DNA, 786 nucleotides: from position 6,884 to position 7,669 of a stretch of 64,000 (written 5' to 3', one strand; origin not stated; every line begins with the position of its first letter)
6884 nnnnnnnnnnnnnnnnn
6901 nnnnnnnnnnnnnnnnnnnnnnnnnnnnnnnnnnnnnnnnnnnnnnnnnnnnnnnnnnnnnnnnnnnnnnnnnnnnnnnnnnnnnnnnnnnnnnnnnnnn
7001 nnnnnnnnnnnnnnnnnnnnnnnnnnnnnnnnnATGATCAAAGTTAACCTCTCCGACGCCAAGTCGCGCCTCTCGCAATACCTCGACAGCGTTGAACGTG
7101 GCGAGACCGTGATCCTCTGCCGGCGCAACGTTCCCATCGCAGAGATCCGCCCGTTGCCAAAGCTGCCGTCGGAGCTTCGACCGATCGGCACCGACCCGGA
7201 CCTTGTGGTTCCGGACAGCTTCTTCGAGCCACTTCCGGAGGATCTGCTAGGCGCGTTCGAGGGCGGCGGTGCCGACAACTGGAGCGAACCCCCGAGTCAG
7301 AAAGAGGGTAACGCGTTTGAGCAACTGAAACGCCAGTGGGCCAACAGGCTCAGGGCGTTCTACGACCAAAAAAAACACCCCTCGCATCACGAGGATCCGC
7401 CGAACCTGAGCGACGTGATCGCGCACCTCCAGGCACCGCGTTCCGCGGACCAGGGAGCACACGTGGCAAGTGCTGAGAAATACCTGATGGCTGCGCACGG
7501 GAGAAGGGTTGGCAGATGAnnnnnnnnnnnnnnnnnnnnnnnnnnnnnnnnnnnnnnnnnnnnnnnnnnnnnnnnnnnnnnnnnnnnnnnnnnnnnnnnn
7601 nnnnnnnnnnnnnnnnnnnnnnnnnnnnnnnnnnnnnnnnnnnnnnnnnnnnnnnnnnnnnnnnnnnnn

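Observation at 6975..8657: Three-gene translationally coupled cassette: extended Phd/YefM antitoxin - unknown 251-aa protein - VapC PIN toxin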

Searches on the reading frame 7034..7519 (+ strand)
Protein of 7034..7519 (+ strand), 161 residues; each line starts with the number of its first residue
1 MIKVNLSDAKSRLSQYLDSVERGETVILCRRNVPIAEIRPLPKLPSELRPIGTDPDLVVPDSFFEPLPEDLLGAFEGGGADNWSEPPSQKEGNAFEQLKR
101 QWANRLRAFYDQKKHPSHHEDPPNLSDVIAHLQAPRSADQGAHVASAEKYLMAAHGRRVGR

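Call 3: search_protein_families(library=pfam, proteins=[window:7034-7519:+], max_evalue=1)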
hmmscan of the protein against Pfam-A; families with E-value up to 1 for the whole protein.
window:7034-7519:+ (161 aa): 3 families
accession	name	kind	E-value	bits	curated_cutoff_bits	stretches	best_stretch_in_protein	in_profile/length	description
PF02604.26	PhdYeFM_antitox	-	2e-07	31.1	29.8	1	1-43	1-44/74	Antitoxin Phd_YefM, type II toxin-antitoxin system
PF23367.1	DUF7091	-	0.19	12.6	27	0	6-40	23-54/88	Family of unknown function (DUF7091)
PF18557.6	NepR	-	0.38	10.9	25.7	1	100-112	2-14/35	Anti-sigma factor NepR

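Call 4: search_protein_families(library=ncbifam, proteins=[window:7034-7519:+], max_evalue=1)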
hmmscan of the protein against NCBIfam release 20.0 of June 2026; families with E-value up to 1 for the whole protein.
window:7034-7519:+ (161 aa): 2 families
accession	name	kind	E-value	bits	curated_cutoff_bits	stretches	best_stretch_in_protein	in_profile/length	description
TIGR01552.1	phd_fam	subfamily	3.9e-05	22.9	20.8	1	4-36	2-34/53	type II toxin-antitoxin system prevent-host-death family antitoxin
TIGR03552.1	F420_cofC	equivalog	0.19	11.3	105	1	5-26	8-29/196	2-phospho-L-lactate guanylyltransferase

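Call 15: search_protein_families(library=padloc, proteins=[window:7034-7519:+], max_evalue=1)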
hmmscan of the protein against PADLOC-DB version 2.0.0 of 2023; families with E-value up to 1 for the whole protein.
window:7034-7519:+ (161 aa): 0 families

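Call 43: find_homologous_proteins(query=window:7034-7519:+, max_evalue=0.001)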
Query window:7034-7519:+ (161 aa): 221 proteins with E <= 0.001 among 252 candidates; the best 120 are listed.
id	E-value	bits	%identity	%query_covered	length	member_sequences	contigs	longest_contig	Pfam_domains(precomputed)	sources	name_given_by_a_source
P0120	3.1e-101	354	99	100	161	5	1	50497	PF02604.27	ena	-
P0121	4.3e-77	275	84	96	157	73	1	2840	PF02604.27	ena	-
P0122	5.2e-77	275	83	96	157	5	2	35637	PF02604.27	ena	-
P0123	1.7e-76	274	83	96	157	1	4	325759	PF02604.27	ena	-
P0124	2.6e-75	270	83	96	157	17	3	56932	PF02604.27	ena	-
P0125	2.7e-75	270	82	96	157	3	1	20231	PF02604.27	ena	-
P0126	1.4e-74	267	82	96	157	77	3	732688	PF02604.27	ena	-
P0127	1.6e-74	267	82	96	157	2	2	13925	PF02604.27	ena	-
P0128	1.5e-73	264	76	100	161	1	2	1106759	PF02604.27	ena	-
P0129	5.1e-73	262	80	96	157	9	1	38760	PF02604.27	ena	-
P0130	6.1e-73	262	81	96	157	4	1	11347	PF02604.27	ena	-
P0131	5.5e-72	259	80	96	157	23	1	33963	PF02604.27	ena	-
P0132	9.7e-71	255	79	96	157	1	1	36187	PF02604.27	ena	-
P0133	4.6e-70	253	76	100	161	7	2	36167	PF02604.27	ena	-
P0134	7.6e-70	252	76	100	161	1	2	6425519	PF02604.27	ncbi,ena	-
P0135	1.0e-69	251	76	98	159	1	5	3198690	PF02604.27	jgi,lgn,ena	jgi:prevent-host-death family protein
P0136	1.3e-68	248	70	100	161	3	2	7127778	PF02604.27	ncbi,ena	-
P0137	2.0e-68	247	70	94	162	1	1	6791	PF02604.27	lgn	-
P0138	3.7e-68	246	70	100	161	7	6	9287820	PF02604.27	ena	-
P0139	7.2e-66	239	72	97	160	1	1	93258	PF02604.27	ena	-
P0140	9.6e-65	235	71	98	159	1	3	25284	PF02604.27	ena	-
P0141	1.0e-64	235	71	96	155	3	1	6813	PF02604.27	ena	-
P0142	1.1e-64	235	67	100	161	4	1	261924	PF02604.27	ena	-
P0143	4.0e-63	230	69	98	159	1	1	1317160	PF02604.27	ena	-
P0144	8.8e-63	229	69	98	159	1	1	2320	PF02604.27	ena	-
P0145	1.9e-62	228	68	100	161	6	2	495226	PF02604.27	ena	-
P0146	2.2e-62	228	69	98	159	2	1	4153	PF02604.27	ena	-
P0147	2.4e-62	227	71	97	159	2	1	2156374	PF02604.27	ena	-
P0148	5.9e-62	226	69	97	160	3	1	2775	PF02604.27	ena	-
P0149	1.1e-60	222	69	98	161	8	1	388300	PF02604.27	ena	-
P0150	1.2e-60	222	70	98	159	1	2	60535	PF02604.27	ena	-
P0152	3.4e-60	221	68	99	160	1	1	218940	PF02604.27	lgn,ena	-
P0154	4.8e-60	220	68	97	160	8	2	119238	PF02604.27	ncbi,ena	-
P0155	9.3e-60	219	62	100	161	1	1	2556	PF02604.27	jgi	jgi:antitoxin (DNA-binding transcriptional repressor) of toxin-antitoxin stability system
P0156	1.4e-59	219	68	98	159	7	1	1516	PF02604.27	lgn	-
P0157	1.6e-59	218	68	98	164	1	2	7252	PF02604.27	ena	-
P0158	3.8e-59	217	66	100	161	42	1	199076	PF02604.27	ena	-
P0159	1.2e-58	215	68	95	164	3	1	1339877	PF02604.27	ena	-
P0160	1.3e-58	215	64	95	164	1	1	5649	PF02604.27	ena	-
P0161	1.7e-58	215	67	97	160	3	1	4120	PF02604.27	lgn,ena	-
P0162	4.3e-58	214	63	96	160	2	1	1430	PF02604.27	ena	-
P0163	1.2e-56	209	65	100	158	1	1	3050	PF02604.27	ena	-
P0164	2.3e-56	208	61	100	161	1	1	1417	PF02604.27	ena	-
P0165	4.1e-56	207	62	99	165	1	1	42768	PF02604.27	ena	-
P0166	1.5e-55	205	63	100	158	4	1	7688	PF02604.27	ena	-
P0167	3.2e-55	204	62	96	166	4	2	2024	PF02604.27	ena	-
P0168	3.4e-55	204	63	98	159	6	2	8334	PF02604.27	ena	-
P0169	3.7e-55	204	65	100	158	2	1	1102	PF02604.27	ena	-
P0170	4.2e-54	201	62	98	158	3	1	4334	PF02604.27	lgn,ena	-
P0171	6.5e-54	200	62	99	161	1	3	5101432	PF02604.27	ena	-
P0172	7.7e-53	197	61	100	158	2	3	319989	PF02604.27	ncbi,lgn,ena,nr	ncbi:MAG: type II toxin-antitoxin system prevent-host-death family antitoxin [Acidobacteria bacteriu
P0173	4.4e-51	191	62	98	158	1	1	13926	PF02604.27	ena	-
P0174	2.1e-50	189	57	100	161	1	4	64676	PF02604.27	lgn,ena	-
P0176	1.1e-49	186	60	100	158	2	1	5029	PF02604.27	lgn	-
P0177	2.1e-49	185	60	98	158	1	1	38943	PF02604.27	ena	-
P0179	2.7e-49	185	71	76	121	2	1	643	PF02604.27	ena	-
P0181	8.7e-48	180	57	95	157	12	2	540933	PF02604.27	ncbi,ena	-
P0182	1.8e-47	179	51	100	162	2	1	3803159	PF02604.27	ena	-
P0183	3.6e-47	178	57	100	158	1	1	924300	PF02604.27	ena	-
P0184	6.8e-45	171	55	95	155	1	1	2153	PF02604.27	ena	-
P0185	1.3e-44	170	50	100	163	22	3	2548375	PF02604.27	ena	-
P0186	4.8e-44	168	92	53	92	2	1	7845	PF02604.27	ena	-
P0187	8.1e-44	167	53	95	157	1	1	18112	PF02604.27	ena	-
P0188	3.5e-43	165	82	59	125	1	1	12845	PF02604.27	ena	-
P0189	6.1e-43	164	50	100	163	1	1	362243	PF02604.27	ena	-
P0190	7.7e-43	164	51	100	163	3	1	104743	PF02604.27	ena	-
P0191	1.1e-42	164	75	63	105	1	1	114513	PF02604.27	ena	-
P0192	3.3e-42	162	81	59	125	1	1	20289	PF02604.27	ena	-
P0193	1.4e-41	160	50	97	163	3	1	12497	PF02604.27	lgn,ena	-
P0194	7.0e-41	158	82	60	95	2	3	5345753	PF02604.27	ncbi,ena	-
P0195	1.6e-40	157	75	60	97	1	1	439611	PF02604.27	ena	-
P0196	2.7e-40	156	89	52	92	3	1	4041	PF02604.27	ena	-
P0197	7.4e-40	154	49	97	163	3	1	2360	PF02604.27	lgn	-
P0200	3.6e-38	149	72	65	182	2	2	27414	PF02604.27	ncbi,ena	-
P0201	5.1e-38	148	68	66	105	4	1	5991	PF02604.27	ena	-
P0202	8.7e-38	148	56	100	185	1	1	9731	PF02604.27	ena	-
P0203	1.8e-37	147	88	50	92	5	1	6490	PF02604.27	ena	-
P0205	7.4e-34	135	66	63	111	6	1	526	PF02604.27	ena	-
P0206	1.1e-33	134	73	57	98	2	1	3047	PF02604.27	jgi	-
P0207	3.2e-33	133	71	57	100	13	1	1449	PF02604.27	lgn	-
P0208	2.6e-32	130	68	57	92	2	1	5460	PF02604.27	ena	-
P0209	4.0e-32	129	70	55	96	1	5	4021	PF02604.27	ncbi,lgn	-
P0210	9.9e-32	128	85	45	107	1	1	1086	PF02604.27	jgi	jgi:antitoxin (DNA-binding transcriptional repressor) of toxin-antitoxin stability system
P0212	1.2e-31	128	78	48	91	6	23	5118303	-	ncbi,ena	-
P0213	1.5e-31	127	77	49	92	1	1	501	PF02604.27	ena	-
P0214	2.2e-31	127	73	52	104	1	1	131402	PF02604.27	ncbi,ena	-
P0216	7.1e-31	125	83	45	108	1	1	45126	PF02604.27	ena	-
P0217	8.1e-31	125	76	49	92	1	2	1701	PF02604.27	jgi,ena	jgi:prevent-host-death family protein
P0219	6.2e-30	122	75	49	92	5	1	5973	PF02604.27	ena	-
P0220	1.4e-29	121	73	48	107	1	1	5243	PF02604.27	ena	-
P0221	3.7e-29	120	73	48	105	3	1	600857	PF02604.27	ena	-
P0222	5.3e-29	119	56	68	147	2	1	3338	PF02604.27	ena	-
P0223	5.6e-29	119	65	57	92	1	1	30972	PF02604.27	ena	-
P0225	7.1e-29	119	66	54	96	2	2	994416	PF02604.27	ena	-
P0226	8.6e-29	118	72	48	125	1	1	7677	PF02604.27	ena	-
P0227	3.7e-28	116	71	48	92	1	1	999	PF02604.27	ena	-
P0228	6.1e-28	116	66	50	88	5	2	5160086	PF02604.27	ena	-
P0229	7.6e-28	115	67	53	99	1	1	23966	PF02604.27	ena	-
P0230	1.0e-27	115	65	53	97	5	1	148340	PF02604.27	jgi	-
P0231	1.2e-27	115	67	48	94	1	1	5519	PF02604.27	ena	-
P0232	1.5e-27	114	68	49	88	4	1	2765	PF02604.27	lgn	-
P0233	2.3e-27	114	68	48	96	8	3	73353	PF02604.27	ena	-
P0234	2.4e-27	114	66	49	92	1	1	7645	PF02604.27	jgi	jgi:antitoxin (DNA-binding transcriptional repressor) of toxin-antitoxin stability system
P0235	4.2e-27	113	69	48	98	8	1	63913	PF02604.27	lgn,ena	-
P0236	7.6e-27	112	63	54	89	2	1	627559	PF02604.27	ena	-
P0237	8.6e-27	112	68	49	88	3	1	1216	PF02604.27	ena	-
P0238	8.7e-27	112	66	49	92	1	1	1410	PF02604.27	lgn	-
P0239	9.5e-27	112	63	50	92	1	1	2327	PF02604.27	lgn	-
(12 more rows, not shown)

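Call 45: find_encoding_contigs(protein=P0186, flank=3000, max_places=2)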
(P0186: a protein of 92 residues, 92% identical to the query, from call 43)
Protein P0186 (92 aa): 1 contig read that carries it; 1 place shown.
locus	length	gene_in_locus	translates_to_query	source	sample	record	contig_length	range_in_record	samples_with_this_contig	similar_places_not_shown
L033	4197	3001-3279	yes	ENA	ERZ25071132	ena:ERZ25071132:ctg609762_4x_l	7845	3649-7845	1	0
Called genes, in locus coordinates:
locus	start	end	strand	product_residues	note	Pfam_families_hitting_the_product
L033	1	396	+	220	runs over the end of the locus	PF04335:VirB8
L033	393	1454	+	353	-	-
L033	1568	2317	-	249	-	-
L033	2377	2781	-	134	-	-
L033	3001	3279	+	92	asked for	PF02604:PhdYeFM_antitox (weak)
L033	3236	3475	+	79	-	-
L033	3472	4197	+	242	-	?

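Call 46: find_encoding_contigs(protein=P0212, flank=3000, max_places=3)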
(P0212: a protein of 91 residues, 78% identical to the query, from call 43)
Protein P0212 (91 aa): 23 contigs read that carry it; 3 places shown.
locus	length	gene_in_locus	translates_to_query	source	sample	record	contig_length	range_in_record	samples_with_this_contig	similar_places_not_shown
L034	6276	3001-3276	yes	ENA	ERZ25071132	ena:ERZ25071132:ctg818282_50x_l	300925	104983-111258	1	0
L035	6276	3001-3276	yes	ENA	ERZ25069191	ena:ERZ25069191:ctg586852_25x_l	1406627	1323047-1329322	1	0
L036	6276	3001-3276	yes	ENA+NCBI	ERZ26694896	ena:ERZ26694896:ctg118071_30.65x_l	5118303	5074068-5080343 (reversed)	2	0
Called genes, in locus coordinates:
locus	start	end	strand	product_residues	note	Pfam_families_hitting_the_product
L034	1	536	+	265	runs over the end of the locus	PF04468:PSP1, PF28472:PSP1_3rd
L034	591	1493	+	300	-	PF04166:PdxA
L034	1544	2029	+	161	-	PF01668:SmpB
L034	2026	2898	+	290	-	PF01370:Epimerase, PF04321:RmlD_sub_bind, PF02719:Polysacc_synt_2 (weak), PF16363:GDP_Man_Dehyd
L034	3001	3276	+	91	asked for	-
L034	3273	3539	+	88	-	PF15919:HicB_lk_antitox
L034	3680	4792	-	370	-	PF00070:Pyr_redox (faint), PF00890:FAD_binding_2 (weak), PF01266:DAO, PF03486:HI0933_like (faint), PF07992:Pyr_redox_2 (faint), PF12831:FAD_oxidored (faint), PF13450:NAD_binding_8, PF13738:Pyr_redox_3 (faint)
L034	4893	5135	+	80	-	-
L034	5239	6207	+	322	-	PF01370:Epimerase, PF04321:RmlD_sub_bind, PF16363:GDP_Man_Dehyd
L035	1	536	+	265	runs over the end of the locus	PF04468:PSP1, PF28472:PSP1_3rd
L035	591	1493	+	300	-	PF04166:PdxA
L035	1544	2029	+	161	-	PF01668:SmpB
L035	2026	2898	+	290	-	PF01370:Epimerase, PF04321:RmlD_sub_bind, PF02719:Polysacc_synt_2 (weak), PF16363:GDP_Man_Dehyd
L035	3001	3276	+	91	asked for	-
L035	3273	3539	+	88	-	PF15919:HicB_lk_antitox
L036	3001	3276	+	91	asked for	-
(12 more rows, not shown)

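Call 47: find_encoding_contigs(protein=P0228, flank=3000, max_places=2)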
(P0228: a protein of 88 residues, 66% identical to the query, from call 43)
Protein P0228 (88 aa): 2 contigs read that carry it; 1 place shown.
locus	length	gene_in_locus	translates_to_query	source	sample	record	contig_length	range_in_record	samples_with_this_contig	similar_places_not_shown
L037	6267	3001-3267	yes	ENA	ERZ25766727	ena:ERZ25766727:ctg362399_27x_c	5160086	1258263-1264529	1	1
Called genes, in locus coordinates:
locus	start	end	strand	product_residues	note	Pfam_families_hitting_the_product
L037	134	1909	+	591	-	PF00920:ILVD_EDD_N, PF24877:ILV_EDD_C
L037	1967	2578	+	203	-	-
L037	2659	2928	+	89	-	PF07798:CCDC90-like (faint)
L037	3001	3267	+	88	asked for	PF02604:PhdYeFM_antitox (weak)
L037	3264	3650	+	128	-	PF01850:PIN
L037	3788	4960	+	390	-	PF01408:GFO_IDH_MocA, PF02894:GFO_IDH_MocA_C, PF22725:GFO_IDH_MocA_C3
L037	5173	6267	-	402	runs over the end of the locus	PF07690:MFS_1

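Call 67: predict_structure(alignment_id=A6)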
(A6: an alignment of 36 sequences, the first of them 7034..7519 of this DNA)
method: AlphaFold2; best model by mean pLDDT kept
length: 161 residues; sequences in the alignment: 36
mean_pLDDT: 73.4   pTM: 0.30
mean pLDDT of the five models: 73.4, 73.0, 72.3, 71.4, 69.4
residues with pLDDT >= 90: 12; 70-90: 94; 50-70: 43; < 50: 12
segments of 3 or more residues with pLDDT < 50: 82-89, 159-161
pLDDT, mean of each block of 10 residues (from residue 1): 84 86 90 90 75 71 81 64 46 72 84 63 71 68 75 59 33
secondary structure, 60 per line:
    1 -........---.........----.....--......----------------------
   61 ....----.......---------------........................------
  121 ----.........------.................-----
elements in order: E2-5 H6-9 H13-21 E26-30 E33-38 H61-64 H69-75 H91-114 H125-133 H140-156
